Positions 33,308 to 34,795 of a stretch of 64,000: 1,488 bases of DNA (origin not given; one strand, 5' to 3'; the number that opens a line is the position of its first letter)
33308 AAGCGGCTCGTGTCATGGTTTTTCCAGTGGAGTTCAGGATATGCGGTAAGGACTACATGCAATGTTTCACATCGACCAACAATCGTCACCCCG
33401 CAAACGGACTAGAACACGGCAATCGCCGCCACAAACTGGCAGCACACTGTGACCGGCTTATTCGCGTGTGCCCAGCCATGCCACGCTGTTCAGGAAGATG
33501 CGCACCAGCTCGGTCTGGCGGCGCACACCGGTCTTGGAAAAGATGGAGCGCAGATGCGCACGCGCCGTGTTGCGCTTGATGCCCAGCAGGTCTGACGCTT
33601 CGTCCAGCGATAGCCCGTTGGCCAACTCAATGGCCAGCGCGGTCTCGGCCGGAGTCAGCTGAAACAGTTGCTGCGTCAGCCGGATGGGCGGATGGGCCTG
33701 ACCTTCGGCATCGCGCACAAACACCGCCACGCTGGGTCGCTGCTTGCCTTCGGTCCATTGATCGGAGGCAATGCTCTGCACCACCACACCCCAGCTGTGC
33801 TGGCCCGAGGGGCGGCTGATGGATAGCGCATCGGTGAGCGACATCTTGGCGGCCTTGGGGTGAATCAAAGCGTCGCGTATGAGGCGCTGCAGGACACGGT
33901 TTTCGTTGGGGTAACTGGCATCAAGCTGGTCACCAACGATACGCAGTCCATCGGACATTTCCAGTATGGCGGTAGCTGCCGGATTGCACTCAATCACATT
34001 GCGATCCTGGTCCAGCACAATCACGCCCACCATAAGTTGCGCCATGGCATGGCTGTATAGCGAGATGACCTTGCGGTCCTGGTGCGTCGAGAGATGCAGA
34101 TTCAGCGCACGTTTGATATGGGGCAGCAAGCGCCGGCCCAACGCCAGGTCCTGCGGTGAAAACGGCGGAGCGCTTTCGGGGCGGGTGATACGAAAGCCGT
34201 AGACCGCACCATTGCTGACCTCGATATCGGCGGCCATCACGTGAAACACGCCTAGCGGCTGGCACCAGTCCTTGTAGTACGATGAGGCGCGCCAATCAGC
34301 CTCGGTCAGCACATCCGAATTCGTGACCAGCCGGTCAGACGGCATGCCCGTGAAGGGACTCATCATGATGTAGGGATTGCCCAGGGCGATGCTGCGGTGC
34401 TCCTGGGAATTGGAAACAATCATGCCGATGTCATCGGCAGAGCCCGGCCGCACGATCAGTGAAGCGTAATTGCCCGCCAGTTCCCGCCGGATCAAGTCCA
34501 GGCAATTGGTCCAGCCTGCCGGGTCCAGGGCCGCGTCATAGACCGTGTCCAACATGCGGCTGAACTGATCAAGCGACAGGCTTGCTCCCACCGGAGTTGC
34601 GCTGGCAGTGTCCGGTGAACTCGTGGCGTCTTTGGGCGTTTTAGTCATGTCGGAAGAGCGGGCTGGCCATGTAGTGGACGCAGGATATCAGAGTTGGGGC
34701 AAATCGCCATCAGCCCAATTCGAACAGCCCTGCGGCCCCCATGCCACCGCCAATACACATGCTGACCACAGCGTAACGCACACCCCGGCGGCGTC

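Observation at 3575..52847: A 20-bp dyad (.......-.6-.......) recurs in ten promoter gaps of the steroid island: candidate regulon operator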

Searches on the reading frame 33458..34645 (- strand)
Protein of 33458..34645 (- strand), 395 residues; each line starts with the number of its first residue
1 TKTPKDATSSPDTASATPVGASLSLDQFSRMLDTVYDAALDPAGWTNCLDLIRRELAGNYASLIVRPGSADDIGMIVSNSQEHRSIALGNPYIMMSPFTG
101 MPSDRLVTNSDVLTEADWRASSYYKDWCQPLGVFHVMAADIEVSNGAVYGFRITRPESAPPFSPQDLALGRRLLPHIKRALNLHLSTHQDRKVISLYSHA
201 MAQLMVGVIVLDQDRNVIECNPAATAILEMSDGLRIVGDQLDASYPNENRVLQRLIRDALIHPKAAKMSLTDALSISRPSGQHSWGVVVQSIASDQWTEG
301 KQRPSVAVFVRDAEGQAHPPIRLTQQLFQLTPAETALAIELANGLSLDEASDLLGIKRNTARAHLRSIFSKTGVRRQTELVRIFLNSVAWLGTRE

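Call 13: search_protein_families(library=pfam, proteins=[window:33458-34645:-], max_evalue=0.00001)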
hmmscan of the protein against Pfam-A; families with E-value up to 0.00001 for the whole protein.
window:33458-34645:- (395 aa): 0 families

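Call 17: search_protein_families(library=pfam, proteins=[window:33458-34645:-], max_evalue=0.05)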
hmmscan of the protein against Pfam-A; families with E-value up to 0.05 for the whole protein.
window:33458-34645:- (395 aa): 7 families
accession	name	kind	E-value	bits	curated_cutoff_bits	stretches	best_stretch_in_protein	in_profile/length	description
PF00196.25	GerE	-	5.6e-05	23.1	23.5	1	330-383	3-56/57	Bacterial regulatory proteins, luxR family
PF13188.13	PAS_8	-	0.00015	22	21.8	1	196-241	2-50/65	PAS domain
PF00989.32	PAS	-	0.003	18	22.6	1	197-255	3-61/113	PAS fold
PF13556.12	HTH_30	-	0.01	16.1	27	1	340-374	8-42/59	PucR C-terminal helix-turn-helix domain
PF13384.12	HTH_23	-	0.02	15.1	24.6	1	337-369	9-41/50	Homeodomain-like domain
PF08281.18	Sigma70_r4_2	-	0.027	14.5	25.7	0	338-366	18-48/54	Sigma-70, region 4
PF12728.13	HTH_17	-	0.042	14.6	27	0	345-367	2-24/51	Helix-turn-helix domain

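Call 34: find_homologous_proteins(query=window:33458-34645:-, max_evalue=1e-10)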
Query window:33458-34645:- (395 aa): 1531 proteins with E <= 1e-10 among 8000 candidates; the best 120 are listed.
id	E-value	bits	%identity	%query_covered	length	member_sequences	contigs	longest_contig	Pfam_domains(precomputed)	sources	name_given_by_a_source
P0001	1.4e-259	878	100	100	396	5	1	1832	-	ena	-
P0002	2.4e-243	825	94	100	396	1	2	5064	-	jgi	jgi:DNA-binding CsgD family transcriptional regulator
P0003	7.2e-243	823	93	100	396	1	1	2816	-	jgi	jgi:DNA-binding CsgD family transcriptional regulator/PAS domain-containing protein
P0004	1.1e-239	813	92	100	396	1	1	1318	-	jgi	jgi:DNA-binding CsgD family transcriptional regulator/PAS domain-containing protein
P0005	6.3e-239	810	92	100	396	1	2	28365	-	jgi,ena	jgi:DNA-binding CsgD family transcriptional regulator/PAS domain-containing protein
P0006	2.6e-237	805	91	100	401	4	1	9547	-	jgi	jgi:DNA-binding CsgD family transcriptional regulator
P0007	3.0e-231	785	90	99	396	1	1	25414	-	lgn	-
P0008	5.4e-230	781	88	100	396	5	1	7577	-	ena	-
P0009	2.2e-218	743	88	94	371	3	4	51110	-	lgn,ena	-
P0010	2.3e-217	739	84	97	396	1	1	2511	-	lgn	-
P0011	1.0e-200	684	78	100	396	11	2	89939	PF00196.26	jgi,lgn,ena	jgi:DNA-binding CsgD family transcriptional regulator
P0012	4.0e-196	669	77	100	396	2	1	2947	PF00196.26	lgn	-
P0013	4.4e-195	666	74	100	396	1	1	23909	PF00196.26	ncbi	-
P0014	1.3e-193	661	77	94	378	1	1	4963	PF00196.26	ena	-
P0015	6.0e-193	659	74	100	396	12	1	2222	-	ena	-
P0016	1.0e-184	632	73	97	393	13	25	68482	PF00196.26,PF13556.13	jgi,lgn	jgi:DNA-binding CsgD family transcriptional regulator/PAS domain-containing protein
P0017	3.4e-182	623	74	94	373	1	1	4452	PF00196.26,PF13556.13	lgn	-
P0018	6.5e-182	623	72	98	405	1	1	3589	PF00196.26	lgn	-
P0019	7.6e-181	619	73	93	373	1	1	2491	PF00196.26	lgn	-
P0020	2.2e-179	614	70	100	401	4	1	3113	PF00196.26,PF13556.13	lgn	-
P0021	8.6e-179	612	70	95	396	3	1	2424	PF00196.26,PF00989.32,PF13556.13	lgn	-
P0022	2.0e-178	611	72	97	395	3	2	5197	PF00196.26,PF13556.13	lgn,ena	-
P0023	4.2e-178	610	72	94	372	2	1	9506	PF00196.26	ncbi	-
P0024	4.2e-178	610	71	96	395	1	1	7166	PF00196.26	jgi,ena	-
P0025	1.8e-177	608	68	99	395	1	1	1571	PF00196.26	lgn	-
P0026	3.5e-177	607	69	99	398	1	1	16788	PF00196.26,PF13556.13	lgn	-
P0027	3.8e-177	607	70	96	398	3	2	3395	PF00196.26,PF13556.13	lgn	-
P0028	6.9e-177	606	72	94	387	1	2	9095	PF00196.26,PF13556.13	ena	-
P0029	9.8e-177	605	70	96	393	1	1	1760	PF00196.26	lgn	-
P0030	5.7e-176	603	71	95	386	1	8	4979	PF00196.26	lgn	-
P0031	1.1e-175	602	71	95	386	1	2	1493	PF00196.26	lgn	-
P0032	1.4e-175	602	69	95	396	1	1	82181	PF00196.26,PF13556.13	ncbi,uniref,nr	ncbi:helix-turn-helix transcriptional regulator [Caldimonas tepidiphila]|uniref:helix-turn-helix tra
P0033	7.7e-175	599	71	95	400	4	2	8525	PF00196.26,PF13556.13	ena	-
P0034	1.0e-174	599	71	95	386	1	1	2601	PF00196.26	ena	-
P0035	1.3e-174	598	69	98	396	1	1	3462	PF00196.26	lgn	-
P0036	1.9e-174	598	69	99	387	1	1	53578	PF00196.26,PF13556.13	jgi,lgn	jgi:DNA-binding CsgD family transcriptional regulator/PAS domain-containing protein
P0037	3.4e-174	597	71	94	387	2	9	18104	PF00196.26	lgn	-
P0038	3.9e-174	597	71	96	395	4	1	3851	PF00196.26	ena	-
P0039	1.0e-173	596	69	94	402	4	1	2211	PF00196.26,PF00989.32,PF13556.13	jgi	jgi:DNA-binding CsgD family transcriptional regulator/PAS domain-containing protein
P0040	1.1e-173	595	68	94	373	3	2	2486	PF00196.26,PF13556.13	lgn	-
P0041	3.7e-173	594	69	97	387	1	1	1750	PF00196.26,PF13556.13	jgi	jgi:DNA-binding CsgD family transcriptional regulator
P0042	4.7e-173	593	69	98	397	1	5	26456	PF00196.26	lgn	-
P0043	8.6e-173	593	66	100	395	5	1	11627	PF00196.26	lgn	-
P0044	1.1e-172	592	66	100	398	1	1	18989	PF00196.26,PF13556.13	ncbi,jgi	jgi:DNA-binding CsgD family transcriptional regulator/PAS domain-containing protein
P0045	1.3e-172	592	70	94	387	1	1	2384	PF00196.26,PF13556.13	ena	-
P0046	3.6e-172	590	69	94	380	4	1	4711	PF00196.26,PF00989.32,PF13556.13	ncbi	-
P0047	4.8e-172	590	71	93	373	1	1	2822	PF00196.26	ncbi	ncbi:MAG: LuxR C-terminal-related transcriptional regulator [Polaromonas sp.]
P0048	5.0e-172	590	72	93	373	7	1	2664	PF00196.26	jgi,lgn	jgi:DNA-binding CsgD family transcriptional regulator/PAS domain-containing protein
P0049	1.2e-171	589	69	95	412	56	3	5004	PF00196.26,PF13556.13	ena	-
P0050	3.0e-171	587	67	97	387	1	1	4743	PF00196.26,PF13556.13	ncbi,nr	ncbi:MAG: helix-turn-helix transcriptional regulator [Proteobacteria bacterium]|nr:helix-turn-helix 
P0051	4.4e-171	587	67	97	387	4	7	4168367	PF00196.26,PF13556.13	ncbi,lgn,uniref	ncbi:helix-turn-helix transcriptional regulator [Alicycliphilus denitrificans]|uniref:helix-turn-hel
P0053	7.6e-171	586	67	97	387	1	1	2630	PF00196.26,PF13556.13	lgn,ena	-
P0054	1.3e-170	585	69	96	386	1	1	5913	PF00196.26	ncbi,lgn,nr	ncbi:MAG: LuxR family transcriptional regulator [Variovorax sp.]|nr:LuxR family transcriptional regu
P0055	2.1e-170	585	69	96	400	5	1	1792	PF00196.26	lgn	-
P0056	3.1e-170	584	68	94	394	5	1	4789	PF00196.26,PF13556.13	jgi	jgi:DNA-binding CsgD family transcriptional regulator/PAS domain-containing protein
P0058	1.5e-169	582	68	97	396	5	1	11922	PF00196.26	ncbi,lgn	-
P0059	2.0e-169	581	67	97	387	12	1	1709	PF00196.26,PF13556.13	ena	-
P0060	2.8e-169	581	69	96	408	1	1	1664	PF00196.26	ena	-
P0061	2.8e-169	581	67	96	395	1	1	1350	PF00196.26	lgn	-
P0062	6.1e-169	580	69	97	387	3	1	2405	PF00196.26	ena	-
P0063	6.7e-169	580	67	96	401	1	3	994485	PF00196.26,PF13556.13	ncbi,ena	ncbi:hypothetical protein MASR1M59_27620 [Melaminivora sp.]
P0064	9.4e-169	579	66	99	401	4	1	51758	PF00196.26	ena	-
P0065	9.5e-169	579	68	94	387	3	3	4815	PF00196.26,PF13556.13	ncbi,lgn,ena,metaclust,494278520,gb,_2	metaclust:\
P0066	1.4e-168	579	68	94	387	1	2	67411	PF00196.26,PF13556.13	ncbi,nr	ncbi:MAG: helix-turn-helix transcriptional regulator [Proteobacteria bacterium]|nr:helix-turn-helix 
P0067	1.4e-168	579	67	96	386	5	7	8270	PF00196.26,PF13556.13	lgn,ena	-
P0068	1.9e-168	578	68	96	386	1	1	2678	PF00196.26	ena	-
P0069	2.8e-168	578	68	96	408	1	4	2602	PF00196.26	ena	-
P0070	3.6e-168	577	68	96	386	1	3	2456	PF00196.26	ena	-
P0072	5.1e-168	577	66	97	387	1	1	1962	PF00196.26,PF13556.13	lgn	-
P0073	7.9e-168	576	66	98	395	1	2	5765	PF00196.26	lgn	-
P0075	2.0e-167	575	69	93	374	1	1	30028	PF00196.26,PF00989.32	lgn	-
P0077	6.4e-167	573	68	95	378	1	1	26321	PF00196.26,PF00989.32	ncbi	-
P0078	1.1e-166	572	67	94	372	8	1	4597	PF00196.26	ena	-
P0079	1.4e-166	572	70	92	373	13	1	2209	PF00196.26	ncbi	ncbi:MAG: LuxR C-terminal-related transcriptional regulator [Polaromonas sp.]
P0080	1.6e-166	572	67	96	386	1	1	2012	PF00196.26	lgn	-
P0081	1.7e-166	572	70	93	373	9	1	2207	PF00196.26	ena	-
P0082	1.7e-166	572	66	100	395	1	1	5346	PF00196.26,PF13556.13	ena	-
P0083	3.2e-166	571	66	100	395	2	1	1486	PF00196.26,PF13556.13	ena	-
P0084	3.2e-166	571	69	94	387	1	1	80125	PF00196.26,PF13556.13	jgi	jgi:DNA-binding CsgD family transcriptional regulator/PAS domain-containing protein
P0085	3.2e-166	571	67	97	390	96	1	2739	PF00196.26,PF13556.13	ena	-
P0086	4.2e-166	570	68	94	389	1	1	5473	PF00196.26,PF13556.13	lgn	-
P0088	1.2e-165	569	68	95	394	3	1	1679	PF00196.26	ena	-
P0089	1.2e-165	569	70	92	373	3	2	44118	PF00196.26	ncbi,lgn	ncbi:MAG: helix-turn-helix transcriptional regulator [Polaromonas sp.]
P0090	2.9e-165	568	67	97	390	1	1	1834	PF00196.26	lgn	-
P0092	3.5e-165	567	67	97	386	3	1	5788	PF00196.26,PF13556.13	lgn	-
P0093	4.8e-165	567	67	97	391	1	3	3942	PF00196.26,PF13556.13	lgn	-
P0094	8.2e-165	566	66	96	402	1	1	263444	PF00196.26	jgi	-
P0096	2.2e-164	565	67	96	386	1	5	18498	PF00196.26,PF00989.32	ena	-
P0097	2.5e-164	565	67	97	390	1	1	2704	PF00196.26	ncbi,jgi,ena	jgi:DNA-binding CsgD family transcriptional regulator/PAS domain-containing protein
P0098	2.7e-164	565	66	98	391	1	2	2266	PF00196.26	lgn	-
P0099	2.9e-164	564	67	96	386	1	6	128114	PF00196.26,PF00989.32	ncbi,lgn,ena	-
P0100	2.9e-164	564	67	96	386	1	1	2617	PF00196.26,PF00989.32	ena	-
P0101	4.7e-164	564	67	97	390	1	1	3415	PF00196.26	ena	-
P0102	5.9e-164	563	66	94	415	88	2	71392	PF00196.26,PF13556.13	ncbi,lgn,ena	-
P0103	6.4e-164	563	66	95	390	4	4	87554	PF00196.26,PF13556.13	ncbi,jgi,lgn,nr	ncbi:MAG: LuxR C-terminal-related transcriptional regulator [Rubrivivax sp.]|jgi:DNA-binding CsgD fa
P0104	8.8e-164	563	68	94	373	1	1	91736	PF00196.26,PF13556.13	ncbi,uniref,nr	ncbi:helix-turn-helix transcriptional regulator [Simplicispira psychrophila]|uniref:helix-turn-helix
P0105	1.1e-163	563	66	98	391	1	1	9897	PF00196.26,PF00989.32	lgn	-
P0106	1.5e-163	562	67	96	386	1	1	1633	PF00196.26,PF00989.32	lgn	-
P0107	1.8e-163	562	66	94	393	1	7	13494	PF00196.26,PF13556.13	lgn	-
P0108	1.8e-163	562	66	94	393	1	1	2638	PF00196.26,PF13556.13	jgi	jgi:DNA-binding CsgD family transcriptional regulator/PAS domain-containing protein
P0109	1.9e-163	562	66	95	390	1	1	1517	PF00196.26,PF13556.13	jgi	jgi:DNA-binding CsgD family transcriptional regulator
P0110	2.1e-163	562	67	96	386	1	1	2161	PF00196.26,PF00989.32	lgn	-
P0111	2.4e-163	561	67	94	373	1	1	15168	PF00196.26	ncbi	-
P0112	3.2e-163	561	65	99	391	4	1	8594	PF00196.26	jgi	-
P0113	3.5e-163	561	67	94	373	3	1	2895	PF00196.26,PF13556.13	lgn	-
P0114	9.1e-163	560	66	94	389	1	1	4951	PF00196.26,PF13556.13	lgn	-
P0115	1.0e-162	559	68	93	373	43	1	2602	PF00196.26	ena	-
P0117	1.8e-162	559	69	92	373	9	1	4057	PF00196.26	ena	-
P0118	3.1e-162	558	64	98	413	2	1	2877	PF00196.26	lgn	-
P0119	4.1e-162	557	66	94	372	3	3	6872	PF00196.26,PF13556.13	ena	-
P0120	4.3e-162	557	64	99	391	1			-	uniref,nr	uniref:TeiR n=1 Tax=Comamonas testosteroni TaxID=285 RepID=Q6URL0_COMTE|nr:TeiR [Comamonas testoster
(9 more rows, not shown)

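Call 48: find_encoding_contigs(protein=P0102, flank=10000, max_places=2)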
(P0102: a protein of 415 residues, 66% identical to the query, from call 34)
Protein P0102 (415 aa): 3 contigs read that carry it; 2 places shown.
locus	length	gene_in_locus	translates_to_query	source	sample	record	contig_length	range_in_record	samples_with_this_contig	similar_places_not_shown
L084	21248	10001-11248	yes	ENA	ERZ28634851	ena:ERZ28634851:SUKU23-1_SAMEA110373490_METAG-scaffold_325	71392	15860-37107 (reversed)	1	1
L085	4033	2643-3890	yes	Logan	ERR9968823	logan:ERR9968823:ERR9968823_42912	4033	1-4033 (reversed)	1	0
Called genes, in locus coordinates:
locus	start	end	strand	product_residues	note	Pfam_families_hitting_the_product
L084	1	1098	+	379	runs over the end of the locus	PF02771:Acyl-CoA_dh_N, PF00441:Acyl-CoA_dh_1, PF08028:Acyl-CoA_dh_2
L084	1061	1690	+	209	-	-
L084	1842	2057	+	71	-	PF02803:Thiolase_C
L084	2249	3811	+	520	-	PF01425:Amidase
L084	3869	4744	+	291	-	PF00106:adh_short, PF08659:KR, PF13561:adh_short_C2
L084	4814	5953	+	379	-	PF02771:Acyl-CoA_dh_N, PF00441:Acyl-CoA_dh_1, PF08028:Acyl-CoA_dh_2 (weak)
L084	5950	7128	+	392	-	PF02771:Acyl-CoA_dh_N, PF02770:Acyl-CoA_dh_M, PF00441:Acyl-CoA_dh_1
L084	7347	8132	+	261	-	PF00106:adh_short, PF08659:KR, PF13561:adh_short_C2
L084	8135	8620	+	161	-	PF01575:MaoC_dehydratas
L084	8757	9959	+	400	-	PF00108:Thiolase_N, PF02803:Thiolase_C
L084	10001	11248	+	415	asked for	PF00196:GerE (weak), PF13556:HTH_30 (faint)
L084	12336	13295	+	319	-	PF09084:NMT1, PF12974:Phosphonate-bd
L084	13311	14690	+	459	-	PF00296:Bac_luciferase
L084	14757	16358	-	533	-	PF00581:Rhodanese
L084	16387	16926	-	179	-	PF05995:CDO_I (weak)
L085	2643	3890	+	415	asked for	PF00196:GerE (weak), PF13556:HTH_30 (faint)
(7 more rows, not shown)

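Call 49: find_encoding_contigs(protein=P0001, flank=10000, max_places=3)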
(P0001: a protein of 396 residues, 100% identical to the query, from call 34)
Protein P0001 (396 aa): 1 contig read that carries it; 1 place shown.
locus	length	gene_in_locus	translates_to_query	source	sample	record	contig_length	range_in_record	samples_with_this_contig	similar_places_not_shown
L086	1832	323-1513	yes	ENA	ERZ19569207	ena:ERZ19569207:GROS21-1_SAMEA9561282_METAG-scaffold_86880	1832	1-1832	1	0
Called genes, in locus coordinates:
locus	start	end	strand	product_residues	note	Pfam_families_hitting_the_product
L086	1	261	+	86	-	?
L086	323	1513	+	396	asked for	-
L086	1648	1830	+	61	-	?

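Call 53: search_solved_structures(query=A1, max_evalue=1, show_alignments=2)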
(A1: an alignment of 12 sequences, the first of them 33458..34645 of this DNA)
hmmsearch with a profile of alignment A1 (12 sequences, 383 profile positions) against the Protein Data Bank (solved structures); distinct sequences matched with E-value up to 1: 14.
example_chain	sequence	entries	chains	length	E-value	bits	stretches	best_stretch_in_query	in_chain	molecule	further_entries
7ve4_A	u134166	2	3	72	0.032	16.4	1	316-368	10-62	DNA-binding response regulator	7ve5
2rnj_A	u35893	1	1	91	0.046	15.9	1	316-368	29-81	Response regulator protein vraR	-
4wt0_B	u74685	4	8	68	0.053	15.7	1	316-365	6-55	Response regulator receiver domain protein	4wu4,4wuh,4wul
4wsz_A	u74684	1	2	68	0.068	15.4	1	316-365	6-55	Response regulator receiver domain protein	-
3kln_A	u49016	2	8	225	0.1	14.8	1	309-362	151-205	Transcriptional regulator, LuxR family | Transcriptional regulator VpsT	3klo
8rst_A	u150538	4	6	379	0.11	14.7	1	80-183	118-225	Rap3T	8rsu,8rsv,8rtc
4gvp_A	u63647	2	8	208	0.15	14.2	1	312-368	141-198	Response regulator protein vraR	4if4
7ve6_A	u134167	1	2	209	0.15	14.2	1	312-368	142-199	Response regulator protein VraR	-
4yn8_A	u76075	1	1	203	0.24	13.6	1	316-365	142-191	Response regulator ChrA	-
2krf_A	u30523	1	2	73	0.37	12.9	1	316-370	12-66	Transcriptional regulatory protein comA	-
3e98_A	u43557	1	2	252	0.52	12.5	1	8-64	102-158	GAF Domain of Unknown Function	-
3ulq_B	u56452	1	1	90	0.6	12.3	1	316-370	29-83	Transcriptional regulatory protein ComA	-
1v9y_A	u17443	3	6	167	0.65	12.2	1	160-236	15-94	Heme pas sensor protein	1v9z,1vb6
6iat_E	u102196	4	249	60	0.72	12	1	236-287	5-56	Arstotzka protein | Uncharacterized protein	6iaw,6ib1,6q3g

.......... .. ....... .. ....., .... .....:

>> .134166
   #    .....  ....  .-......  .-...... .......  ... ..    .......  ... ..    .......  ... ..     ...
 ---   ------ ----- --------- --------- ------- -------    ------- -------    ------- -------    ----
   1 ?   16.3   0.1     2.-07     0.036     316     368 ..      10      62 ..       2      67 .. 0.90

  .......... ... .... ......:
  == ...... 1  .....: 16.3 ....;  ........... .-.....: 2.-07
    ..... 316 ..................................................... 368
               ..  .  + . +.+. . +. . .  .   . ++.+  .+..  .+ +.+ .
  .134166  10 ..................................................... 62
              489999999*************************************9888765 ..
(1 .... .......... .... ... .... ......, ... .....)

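Call 58: search_dna_similar(query=window:33458-34645:-, collection=plasmids, mode=protein, max_rows=25, max_evalue=1e-10)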
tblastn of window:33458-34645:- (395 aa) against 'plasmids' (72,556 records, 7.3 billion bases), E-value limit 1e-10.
Records with a match: 221; places in all: 247; records where one place covers at least 80% of the query: 208.
Best place of each record, by identity: <60% 221.
By first word of the organism name: Ralstonia 81; Rhizobium 76; Sphingobium 14; Novosphingobium 6; Sinorhizobium 6; Cupriavidus 4; Burkholderia 4; Mesorhizobium 4; Methylobacterium 4; Vibrio 3; and 10 more.
By predicted mobility (MOB-suite, as given by PLSDB): non-mobilizable 91; mobilizable 90; conjugative 40.
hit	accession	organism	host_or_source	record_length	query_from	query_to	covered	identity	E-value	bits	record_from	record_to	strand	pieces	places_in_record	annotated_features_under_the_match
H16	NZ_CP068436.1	Cupriavidus necator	heavy metal containmented soil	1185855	6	392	98%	40.2%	2e-88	299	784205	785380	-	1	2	none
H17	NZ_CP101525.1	Burkholderia arboris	mixed culture,soil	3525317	1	394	100%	38.5%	6e-83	283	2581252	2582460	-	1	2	none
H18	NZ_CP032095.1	Vibrio alfacsensis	Solea senegalensis,whole ...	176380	22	395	95%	39.7%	2e-84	287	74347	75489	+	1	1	helix-turn-helix transcriptional regulator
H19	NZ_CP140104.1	Vibrio alfacsensis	Scophthalmus maximus,intestinal tract ...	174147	22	395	95%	39.7%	5e-84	286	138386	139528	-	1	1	helix-turn-helix transcriptional regulator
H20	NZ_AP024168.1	Vibrio alfacsensis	-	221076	22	395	95%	39.7%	5e-84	286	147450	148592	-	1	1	helix-turn-helix transcriptional regulator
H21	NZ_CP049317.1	Caballeronia sp. SBC2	whole organism,soil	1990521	21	392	94%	39.3%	9e-79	271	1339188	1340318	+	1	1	none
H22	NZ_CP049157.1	Caballeronia sp. SBC1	whole organism,soil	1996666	21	392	94%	39.3%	9e-79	271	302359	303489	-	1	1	none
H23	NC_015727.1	Cupriavidus necator N-1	soil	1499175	18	392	95%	34.7%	3e-69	243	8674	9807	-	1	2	record has no annotation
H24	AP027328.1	Sphingobium sp. TomTYG64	-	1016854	27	391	92%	35.2%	2e-57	209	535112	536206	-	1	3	transcriptional regulator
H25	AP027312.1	Sphingobium sp. TomMM7A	-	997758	28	391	92%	31.8%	2e-56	206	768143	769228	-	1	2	transcriptional regulator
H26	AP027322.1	Sphingobium sp. TomTYG43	-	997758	28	391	92%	31.8%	2e-56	206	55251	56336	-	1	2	transcriptional regulator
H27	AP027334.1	Sphingobium sp. TomTYG71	-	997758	28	391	92%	31.8%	2e-56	206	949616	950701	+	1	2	transcriptional regulator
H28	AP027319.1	Sphingobium sp. TomTYG42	-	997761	28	391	92%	31.8%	2e-56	206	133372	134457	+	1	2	transcriptional regulator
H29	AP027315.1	Sphingobium sp. TomMM15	-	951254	28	391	92%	31.8%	4e-56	206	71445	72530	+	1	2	transcriptional regulator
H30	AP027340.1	Sphingobium sp. TomTYG73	-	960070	28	391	92%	31.8%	4e-56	206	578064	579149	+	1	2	transcriptional regulator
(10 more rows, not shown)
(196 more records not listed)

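Call 63: get_annotated_region(hit=H24, flank=20000)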
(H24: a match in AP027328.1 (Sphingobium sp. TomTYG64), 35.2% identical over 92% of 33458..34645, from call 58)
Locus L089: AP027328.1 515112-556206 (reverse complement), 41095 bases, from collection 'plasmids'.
description: Sphingobium sp. TomTYG64 plasmid pTomTYG64a DNA, complete genome
organism: Sphingobium sp. TomTYG64 (NCBI taxid 3028887)
taxonomy: Bacteria; Pseudomonadota; Alphaproteobacteria; Sphingomonadales; Sphingomonadaceae; Sphingobium; Sphingobium sp. TomTYG64
host: -; source: -; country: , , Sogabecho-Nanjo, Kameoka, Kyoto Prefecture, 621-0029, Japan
typing (MOB-suite, as given by PLSDB): non-mobilizable; replicon rep_cluster_545
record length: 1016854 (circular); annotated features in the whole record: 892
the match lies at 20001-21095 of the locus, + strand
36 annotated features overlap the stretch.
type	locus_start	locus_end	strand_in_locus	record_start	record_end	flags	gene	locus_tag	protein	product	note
CDS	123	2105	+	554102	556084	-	-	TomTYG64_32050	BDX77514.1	cyclohexanone monooxygenase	-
CDS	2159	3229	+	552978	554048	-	-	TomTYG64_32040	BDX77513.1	hypothetical protein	-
CDS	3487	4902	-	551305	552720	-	-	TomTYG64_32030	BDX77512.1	putative transposase y4bF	-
CDS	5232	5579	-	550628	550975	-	-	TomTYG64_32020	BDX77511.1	hypothetical protein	-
CDS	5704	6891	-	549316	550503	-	-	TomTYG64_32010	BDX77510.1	cytochrome P450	-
CDS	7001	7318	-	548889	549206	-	fdx_2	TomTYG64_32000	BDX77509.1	(2Fe-2S) ferredoxin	-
CDS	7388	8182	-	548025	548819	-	-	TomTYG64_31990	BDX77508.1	3-alpha-hydroxysteroid dehydrogenase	-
CDS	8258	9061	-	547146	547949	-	-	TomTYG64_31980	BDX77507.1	enoyl-CoA hydratase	-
CDS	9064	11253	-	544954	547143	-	-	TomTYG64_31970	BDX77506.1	acyl-CoA dehydrogenase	-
CDS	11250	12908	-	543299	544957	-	-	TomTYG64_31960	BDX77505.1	long-chain-fatty-acid--CoA ligase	-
CDS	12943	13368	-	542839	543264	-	-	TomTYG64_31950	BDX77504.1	hypothetical protein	-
CDS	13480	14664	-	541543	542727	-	-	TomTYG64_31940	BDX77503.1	3-ketosteroid-9-alpha-monooxygenase oxygenase subunit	-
CDS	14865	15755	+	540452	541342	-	-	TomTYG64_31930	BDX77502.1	nucleotide-diphosphate-sugar epimerase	-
CDS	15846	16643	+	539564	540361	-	-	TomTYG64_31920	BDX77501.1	beta-ketoacyl-ACP reductase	-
CDS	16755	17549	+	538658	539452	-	-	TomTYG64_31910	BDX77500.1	7-alpha-hydroxysteroid dehydrogenase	-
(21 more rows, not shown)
